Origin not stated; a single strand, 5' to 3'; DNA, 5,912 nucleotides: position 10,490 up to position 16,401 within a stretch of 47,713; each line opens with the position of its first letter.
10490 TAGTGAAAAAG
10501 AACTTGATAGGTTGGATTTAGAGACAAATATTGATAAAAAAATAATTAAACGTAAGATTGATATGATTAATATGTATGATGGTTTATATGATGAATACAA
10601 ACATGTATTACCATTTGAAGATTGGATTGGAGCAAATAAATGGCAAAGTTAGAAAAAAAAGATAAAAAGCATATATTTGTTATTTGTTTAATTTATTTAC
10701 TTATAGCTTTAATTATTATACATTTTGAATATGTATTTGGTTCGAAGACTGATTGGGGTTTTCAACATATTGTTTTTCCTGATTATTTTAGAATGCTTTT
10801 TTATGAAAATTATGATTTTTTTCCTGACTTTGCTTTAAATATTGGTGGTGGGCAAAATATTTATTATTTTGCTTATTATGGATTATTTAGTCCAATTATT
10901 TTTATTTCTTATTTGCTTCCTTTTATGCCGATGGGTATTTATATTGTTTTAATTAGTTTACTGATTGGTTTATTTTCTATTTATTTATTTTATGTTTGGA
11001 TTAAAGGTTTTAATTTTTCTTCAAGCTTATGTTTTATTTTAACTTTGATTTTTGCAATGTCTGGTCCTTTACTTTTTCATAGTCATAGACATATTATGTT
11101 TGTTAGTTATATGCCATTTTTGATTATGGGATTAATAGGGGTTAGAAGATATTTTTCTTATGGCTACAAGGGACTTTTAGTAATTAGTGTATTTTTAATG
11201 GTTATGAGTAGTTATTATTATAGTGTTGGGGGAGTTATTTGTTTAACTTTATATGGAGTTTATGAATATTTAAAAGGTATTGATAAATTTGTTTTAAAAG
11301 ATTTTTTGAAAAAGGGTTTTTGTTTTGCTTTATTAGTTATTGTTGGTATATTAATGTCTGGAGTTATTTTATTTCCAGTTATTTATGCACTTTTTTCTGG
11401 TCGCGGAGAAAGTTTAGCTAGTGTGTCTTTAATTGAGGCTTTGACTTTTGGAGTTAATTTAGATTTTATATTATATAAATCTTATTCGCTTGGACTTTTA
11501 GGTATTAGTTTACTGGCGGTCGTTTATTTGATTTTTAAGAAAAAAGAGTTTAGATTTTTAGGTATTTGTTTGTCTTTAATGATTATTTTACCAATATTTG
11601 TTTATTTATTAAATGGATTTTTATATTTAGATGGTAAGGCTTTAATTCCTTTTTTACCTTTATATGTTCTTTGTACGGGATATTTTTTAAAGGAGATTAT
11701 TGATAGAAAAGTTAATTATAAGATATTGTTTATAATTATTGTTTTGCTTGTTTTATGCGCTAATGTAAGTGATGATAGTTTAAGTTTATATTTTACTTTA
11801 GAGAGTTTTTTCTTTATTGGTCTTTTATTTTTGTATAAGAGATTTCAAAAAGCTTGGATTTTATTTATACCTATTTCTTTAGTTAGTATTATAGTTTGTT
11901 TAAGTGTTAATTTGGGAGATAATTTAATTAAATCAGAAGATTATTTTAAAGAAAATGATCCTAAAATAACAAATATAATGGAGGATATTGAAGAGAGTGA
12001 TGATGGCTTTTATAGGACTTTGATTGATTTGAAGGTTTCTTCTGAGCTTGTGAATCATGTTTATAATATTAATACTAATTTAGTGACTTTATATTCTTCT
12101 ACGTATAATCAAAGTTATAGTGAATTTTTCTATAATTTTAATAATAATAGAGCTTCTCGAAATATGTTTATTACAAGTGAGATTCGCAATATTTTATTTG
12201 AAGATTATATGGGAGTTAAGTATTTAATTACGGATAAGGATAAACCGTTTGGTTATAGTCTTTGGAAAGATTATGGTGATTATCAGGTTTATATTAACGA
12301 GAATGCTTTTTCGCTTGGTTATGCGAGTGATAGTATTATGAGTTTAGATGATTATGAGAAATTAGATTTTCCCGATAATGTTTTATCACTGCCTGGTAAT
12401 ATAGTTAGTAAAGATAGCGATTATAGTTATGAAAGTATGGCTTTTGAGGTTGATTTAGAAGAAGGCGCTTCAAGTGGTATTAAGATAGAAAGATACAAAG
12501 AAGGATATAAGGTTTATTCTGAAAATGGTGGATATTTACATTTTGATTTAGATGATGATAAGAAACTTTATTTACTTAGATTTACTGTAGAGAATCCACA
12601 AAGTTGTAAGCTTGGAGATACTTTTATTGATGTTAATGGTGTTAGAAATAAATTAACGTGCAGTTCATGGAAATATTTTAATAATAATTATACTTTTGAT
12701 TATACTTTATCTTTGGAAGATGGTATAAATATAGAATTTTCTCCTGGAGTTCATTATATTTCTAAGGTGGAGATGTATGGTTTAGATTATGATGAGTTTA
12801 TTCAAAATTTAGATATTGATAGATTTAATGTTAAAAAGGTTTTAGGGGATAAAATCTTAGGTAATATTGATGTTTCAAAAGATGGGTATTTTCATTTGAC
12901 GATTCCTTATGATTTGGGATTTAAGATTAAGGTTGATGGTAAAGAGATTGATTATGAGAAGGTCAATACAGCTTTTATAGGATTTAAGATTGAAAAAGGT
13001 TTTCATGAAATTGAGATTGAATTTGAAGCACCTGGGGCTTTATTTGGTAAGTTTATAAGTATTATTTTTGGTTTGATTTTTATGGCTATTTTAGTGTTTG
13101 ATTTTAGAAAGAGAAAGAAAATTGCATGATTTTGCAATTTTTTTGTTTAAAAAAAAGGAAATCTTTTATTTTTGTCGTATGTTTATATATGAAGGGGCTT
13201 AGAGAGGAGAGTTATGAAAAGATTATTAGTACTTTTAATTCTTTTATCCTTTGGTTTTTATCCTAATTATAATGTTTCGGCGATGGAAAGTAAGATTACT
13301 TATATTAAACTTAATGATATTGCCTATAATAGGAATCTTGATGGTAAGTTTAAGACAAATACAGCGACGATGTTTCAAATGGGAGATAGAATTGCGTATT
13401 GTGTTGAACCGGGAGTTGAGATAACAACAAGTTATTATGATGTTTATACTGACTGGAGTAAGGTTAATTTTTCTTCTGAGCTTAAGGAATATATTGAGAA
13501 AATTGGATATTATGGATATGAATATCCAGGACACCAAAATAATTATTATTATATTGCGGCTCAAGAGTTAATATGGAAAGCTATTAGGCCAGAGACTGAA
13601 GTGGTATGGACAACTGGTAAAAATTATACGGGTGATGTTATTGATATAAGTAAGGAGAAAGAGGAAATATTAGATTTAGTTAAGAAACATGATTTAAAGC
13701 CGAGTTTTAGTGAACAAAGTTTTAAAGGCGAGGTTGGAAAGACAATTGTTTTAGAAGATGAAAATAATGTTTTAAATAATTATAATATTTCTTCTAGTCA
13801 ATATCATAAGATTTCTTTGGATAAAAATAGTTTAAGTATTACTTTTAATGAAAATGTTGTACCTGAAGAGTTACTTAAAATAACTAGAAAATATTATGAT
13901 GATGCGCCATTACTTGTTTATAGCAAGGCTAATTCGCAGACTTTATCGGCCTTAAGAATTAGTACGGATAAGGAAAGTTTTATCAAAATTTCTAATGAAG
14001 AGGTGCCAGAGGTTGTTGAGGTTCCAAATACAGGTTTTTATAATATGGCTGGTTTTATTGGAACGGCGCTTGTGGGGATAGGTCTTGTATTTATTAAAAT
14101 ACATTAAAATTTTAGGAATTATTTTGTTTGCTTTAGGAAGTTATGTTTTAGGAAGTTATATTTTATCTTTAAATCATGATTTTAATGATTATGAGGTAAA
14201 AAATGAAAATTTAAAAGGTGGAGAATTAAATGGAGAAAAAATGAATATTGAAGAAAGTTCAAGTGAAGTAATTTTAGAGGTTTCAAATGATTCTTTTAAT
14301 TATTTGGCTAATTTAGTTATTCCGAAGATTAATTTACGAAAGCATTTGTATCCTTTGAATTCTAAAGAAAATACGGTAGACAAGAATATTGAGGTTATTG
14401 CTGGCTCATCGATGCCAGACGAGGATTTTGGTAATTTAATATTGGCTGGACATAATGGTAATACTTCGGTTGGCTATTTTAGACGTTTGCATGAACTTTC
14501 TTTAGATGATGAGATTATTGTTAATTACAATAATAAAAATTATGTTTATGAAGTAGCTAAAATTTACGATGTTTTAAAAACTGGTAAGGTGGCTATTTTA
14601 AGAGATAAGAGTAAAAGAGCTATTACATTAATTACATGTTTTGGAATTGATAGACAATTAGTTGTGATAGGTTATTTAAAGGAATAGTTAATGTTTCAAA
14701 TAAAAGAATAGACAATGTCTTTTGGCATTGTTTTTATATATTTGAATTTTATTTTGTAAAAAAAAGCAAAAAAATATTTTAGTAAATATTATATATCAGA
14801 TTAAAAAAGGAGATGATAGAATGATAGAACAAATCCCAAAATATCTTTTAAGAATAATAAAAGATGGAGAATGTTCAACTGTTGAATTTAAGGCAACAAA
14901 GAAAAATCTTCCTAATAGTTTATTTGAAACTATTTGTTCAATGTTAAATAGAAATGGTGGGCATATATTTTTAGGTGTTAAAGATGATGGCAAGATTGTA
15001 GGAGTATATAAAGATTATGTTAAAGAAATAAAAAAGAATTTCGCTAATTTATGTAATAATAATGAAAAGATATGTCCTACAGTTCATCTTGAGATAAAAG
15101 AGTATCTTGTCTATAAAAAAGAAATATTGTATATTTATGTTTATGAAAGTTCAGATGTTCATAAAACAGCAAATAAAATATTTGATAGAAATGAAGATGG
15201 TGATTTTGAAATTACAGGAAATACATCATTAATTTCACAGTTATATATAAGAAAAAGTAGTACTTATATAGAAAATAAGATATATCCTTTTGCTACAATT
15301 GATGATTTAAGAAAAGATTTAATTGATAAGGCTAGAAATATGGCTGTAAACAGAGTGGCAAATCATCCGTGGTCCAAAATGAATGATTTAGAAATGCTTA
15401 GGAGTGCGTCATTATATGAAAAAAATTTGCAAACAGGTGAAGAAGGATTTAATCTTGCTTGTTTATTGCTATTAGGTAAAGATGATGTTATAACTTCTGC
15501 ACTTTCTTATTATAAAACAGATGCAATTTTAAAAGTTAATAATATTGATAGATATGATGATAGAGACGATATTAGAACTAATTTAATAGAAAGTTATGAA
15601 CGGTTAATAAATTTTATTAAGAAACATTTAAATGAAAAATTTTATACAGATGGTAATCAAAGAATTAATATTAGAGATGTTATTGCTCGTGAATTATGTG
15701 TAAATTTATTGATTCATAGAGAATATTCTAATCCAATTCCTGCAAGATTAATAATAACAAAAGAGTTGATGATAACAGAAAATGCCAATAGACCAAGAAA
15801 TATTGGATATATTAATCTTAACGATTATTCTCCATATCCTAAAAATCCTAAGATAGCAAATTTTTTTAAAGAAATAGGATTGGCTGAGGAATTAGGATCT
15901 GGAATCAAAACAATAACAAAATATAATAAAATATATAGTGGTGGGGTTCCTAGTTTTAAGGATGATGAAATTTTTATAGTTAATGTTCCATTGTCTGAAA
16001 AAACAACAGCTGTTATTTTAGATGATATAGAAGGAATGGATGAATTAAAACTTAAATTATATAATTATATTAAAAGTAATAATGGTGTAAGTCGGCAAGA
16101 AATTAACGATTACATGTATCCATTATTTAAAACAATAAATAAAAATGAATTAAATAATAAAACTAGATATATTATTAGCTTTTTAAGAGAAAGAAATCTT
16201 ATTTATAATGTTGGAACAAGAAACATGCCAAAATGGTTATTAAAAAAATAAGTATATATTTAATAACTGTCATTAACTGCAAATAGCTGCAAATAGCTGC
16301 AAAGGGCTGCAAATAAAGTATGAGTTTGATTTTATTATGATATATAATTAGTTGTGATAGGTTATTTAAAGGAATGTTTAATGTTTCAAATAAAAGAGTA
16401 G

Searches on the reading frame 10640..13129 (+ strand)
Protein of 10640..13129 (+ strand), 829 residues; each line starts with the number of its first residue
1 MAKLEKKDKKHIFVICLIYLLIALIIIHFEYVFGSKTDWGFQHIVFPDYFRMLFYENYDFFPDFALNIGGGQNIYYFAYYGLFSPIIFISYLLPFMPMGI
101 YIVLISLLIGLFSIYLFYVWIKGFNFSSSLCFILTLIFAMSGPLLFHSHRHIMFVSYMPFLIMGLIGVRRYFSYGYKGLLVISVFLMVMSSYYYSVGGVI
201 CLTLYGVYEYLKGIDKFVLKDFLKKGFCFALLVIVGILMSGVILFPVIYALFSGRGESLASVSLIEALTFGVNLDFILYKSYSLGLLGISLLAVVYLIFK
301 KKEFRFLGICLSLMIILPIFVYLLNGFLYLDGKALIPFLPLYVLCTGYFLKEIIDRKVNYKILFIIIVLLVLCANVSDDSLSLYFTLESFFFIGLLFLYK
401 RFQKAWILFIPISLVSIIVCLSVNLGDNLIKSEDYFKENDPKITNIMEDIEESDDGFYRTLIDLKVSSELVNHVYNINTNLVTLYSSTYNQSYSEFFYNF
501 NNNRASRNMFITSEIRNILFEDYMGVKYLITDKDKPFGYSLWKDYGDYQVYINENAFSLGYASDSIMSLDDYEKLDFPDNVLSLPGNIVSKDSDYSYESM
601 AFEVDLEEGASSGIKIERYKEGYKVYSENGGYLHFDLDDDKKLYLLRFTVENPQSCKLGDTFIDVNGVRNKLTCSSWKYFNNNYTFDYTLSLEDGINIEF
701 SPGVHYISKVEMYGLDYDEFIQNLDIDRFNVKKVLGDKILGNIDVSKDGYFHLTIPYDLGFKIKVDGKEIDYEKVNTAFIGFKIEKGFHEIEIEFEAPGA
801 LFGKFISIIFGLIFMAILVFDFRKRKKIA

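Call 64: search_protein_families(library=pfam, proteins=[window:10640-13129:+], max_evalue=0.0001)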
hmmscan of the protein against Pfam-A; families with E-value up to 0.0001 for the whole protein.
window:10640-13129:+ (829 aa): 1 family
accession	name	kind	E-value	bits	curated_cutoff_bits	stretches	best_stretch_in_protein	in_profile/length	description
PF09586.16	YfhO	-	4e-50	171.5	28.5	1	13-807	2-835/835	Bacterial membrane protein YfhO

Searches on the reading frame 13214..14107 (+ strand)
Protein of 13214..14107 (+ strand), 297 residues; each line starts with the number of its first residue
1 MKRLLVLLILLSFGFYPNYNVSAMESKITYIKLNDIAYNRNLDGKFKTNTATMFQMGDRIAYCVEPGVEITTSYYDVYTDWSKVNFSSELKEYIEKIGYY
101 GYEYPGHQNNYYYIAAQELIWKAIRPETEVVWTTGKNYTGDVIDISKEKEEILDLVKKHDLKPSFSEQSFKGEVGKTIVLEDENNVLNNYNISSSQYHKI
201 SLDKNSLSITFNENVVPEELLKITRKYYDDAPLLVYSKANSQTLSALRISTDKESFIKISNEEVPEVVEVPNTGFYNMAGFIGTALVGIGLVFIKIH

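Call 64: search_protein_families(library=pfam, proteins=[window:13214-14107:+], max_evalue=0.0001)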
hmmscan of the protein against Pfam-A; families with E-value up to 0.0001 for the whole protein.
window:13214-14107:+ (297 aa): 1 family
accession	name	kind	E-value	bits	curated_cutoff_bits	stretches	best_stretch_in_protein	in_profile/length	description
PF08341.16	TED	-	5.5e-06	27.2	22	1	60-124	1-70/102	Thioester domain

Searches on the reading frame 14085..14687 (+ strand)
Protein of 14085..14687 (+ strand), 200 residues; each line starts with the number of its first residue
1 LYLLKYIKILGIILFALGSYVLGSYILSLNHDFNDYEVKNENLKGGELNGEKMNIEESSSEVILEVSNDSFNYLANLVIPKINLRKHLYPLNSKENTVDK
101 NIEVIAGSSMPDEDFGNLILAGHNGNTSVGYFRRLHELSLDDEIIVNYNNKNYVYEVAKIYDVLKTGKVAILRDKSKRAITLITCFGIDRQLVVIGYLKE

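Call 64: search_protein_families(library=pfam, proteins=[window:14085-14687:+], max_evalue=0.0001)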
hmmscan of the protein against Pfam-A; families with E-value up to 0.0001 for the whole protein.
window:14085-14687:+ (200 aa): 1 family
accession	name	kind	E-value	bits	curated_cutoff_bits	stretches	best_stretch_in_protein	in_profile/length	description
PF04203.18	Sortase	-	8.9e-18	64.7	26.6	1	77-192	1-118/125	Sortase domain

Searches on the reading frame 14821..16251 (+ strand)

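Call 64: search_protein_families(library=pfam, proteins=[window:14821-16251:+], max_evalue=0.0001)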
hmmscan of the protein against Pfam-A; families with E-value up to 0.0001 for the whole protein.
window:14821-16251:+ (476 aa): 2 families
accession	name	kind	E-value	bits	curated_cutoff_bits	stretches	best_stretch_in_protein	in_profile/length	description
PF04326.19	SLFN_AlbA_2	-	9e-19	68.6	25.3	1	17-128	1-114/118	Schlafen, AlbA_2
PF13749.12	HATPase_c_4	-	7.5e-07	29.5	26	1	332-384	31-83/89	Putative ATP-dependent DNA helicase recG C-terminal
